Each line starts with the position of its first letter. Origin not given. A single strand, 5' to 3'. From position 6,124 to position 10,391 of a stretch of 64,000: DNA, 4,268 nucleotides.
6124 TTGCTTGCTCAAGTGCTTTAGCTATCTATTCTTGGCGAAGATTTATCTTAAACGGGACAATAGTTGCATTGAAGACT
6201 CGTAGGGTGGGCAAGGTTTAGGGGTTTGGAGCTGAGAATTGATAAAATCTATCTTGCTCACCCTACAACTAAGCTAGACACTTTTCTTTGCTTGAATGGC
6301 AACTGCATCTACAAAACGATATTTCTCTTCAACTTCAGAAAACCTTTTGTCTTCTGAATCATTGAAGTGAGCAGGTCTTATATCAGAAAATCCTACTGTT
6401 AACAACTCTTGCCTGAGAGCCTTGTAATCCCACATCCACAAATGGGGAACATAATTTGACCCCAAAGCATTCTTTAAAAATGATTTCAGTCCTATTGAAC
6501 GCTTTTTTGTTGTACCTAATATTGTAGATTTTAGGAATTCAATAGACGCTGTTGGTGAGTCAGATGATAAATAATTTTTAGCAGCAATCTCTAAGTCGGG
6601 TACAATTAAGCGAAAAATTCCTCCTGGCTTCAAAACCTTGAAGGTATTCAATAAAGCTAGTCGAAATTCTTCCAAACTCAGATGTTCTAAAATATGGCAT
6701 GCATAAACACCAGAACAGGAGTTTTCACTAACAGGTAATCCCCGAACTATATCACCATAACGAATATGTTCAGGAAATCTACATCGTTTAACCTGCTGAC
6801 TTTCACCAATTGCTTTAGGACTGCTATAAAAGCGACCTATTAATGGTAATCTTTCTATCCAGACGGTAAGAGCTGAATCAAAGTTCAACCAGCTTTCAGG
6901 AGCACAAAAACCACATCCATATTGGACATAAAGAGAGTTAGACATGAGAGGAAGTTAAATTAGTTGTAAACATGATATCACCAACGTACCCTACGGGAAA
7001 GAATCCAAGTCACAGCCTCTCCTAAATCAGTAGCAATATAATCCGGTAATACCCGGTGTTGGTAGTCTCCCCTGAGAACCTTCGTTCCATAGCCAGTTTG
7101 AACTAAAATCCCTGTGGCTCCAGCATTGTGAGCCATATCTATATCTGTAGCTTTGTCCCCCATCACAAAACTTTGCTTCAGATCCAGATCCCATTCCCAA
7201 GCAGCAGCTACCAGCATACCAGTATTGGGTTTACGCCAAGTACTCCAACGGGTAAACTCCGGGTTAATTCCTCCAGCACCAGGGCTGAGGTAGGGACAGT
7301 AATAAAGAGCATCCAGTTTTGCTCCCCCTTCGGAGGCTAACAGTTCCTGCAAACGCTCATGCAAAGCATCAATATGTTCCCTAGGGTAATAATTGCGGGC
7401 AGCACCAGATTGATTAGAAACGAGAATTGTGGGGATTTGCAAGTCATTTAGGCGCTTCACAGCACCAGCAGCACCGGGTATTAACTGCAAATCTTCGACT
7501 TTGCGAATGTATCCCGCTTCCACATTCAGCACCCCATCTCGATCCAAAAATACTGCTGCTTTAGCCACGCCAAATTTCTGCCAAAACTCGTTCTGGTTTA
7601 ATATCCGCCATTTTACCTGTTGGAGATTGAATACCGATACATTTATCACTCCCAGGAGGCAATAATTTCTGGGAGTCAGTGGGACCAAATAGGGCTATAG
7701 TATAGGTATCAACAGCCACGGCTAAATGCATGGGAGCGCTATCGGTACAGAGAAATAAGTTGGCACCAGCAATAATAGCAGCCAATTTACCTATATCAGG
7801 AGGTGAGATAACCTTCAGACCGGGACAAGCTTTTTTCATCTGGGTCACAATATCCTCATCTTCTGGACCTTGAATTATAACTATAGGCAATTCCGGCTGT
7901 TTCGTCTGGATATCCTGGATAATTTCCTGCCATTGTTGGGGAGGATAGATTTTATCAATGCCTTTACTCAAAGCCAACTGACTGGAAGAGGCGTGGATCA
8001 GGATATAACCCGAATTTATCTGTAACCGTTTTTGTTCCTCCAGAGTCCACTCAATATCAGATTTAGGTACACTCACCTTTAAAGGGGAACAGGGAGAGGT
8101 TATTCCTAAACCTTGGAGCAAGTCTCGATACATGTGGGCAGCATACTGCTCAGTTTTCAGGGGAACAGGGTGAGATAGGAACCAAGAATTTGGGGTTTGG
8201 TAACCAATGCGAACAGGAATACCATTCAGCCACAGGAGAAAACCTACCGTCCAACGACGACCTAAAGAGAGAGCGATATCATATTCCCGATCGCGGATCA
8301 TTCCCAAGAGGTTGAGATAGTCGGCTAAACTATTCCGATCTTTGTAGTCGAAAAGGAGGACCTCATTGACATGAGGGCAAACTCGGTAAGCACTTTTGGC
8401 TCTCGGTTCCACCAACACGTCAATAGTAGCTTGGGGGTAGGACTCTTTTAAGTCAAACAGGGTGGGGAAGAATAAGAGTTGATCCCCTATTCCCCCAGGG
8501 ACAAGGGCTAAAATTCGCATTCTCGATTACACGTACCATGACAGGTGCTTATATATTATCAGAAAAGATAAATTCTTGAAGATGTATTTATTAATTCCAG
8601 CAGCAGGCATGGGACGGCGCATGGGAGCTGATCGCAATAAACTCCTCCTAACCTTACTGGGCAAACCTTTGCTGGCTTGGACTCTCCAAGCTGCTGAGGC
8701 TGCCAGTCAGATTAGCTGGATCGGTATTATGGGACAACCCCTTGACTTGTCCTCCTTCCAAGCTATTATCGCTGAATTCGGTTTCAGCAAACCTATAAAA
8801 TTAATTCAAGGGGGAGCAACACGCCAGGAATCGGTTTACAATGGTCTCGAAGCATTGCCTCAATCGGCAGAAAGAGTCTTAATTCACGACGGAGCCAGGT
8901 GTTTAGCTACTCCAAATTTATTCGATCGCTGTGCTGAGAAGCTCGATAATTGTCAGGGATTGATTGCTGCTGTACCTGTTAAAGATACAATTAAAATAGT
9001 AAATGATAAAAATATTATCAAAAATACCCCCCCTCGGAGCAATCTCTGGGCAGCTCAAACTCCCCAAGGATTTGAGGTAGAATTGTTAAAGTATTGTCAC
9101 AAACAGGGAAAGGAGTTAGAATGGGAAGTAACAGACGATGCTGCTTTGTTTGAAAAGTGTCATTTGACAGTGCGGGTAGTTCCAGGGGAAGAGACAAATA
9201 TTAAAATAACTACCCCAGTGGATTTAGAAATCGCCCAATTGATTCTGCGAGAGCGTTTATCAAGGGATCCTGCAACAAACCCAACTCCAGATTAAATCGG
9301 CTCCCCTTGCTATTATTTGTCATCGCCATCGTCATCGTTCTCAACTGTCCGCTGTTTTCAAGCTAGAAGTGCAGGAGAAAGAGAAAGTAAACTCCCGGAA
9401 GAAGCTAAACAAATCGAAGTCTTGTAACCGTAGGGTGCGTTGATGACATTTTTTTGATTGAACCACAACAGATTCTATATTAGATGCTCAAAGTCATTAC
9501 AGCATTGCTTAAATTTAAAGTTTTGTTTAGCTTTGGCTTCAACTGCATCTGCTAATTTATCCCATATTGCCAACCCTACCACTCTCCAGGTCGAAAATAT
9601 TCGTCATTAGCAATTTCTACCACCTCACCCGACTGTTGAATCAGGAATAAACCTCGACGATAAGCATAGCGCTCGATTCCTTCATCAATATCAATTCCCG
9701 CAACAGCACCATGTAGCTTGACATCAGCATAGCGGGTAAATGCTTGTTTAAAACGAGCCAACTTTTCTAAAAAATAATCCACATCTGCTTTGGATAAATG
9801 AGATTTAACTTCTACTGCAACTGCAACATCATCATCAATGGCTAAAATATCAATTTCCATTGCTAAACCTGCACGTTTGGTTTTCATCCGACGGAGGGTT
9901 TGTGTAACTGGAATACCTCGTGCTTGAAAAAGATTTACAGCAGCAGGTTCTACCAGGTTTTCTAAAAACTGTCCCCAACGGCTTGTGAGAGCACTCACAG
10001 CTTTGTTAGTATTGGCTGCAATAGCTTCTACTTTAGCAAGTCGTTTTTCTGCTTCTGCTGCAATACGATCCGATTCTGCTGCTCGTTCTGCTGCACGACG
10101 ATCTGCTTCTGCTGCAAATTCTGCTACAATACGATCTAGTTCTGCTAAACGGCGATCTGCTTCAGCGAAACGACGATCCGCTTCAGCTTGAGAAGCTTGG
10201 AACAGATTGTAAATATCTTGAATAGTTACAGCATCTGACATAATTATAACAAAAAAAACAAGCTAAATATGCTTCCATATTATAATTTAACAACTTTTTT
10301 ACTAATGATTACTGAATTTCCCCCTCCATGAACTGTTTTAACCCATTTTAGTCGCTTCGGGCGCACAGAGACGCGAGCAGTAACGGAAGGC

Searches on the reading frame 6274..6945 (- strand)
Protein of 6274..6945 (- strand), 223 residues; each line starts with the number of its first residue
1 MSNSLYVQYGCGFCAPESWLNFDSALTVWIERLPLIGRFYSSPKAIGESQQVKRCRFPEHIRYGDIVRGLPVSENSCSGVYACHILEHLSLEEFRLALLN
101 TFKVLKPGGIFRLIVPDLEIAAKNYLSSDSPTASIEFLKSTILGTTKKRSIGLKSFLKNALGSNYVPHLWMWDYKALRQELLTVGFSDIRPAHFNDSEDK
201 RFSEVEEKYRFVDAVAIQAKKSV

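Call 83: search_protein_families(library=pfam, proteins=[window:6274-6945:-], max_evalue=0.001)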
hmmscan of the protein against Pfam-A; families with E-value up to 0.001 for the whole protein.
window:6274-6945:- (223 aa): 1 family
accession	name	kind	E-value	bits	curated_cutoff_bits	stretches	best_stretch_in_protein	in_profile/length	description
PF08241.18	Methyltransf_11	-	3.6e-05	24.8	21.2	1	61-111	46-93/95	Methyltransferase domain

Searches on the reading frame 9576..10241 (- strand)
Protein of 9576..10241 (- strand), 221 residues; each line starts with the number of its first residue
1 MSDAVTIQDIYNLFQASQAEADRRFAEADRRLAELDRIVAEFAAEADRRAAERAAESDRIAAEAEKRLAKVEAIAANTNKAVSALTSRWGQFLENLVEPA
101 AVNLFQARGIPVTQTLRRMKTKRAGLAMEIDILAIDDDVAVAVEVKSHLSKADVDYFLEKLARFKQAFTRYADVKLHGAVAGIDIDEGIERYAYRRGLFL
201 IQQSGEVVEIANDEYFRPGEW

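Call 83: search_protein_families(library=pfam, proteins=[window:9576-10241:-], max_evalue=0.001)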
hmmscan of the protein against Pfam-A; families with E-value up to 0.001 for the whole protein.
window:9576-10241:- (221 aa): 2 families
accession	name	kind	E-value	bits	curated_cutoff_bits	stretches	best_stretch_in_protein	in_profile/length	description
PF07788.17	PDDEXK_10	-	0.00055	20.2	21.2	0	128-175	3-45/74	PD-(D/E)XK nuclease superfamily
PF12644.12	DUF3782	-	0.00076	20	24.4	0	61-113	10-63/78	Protein of unknown function (DUF3782)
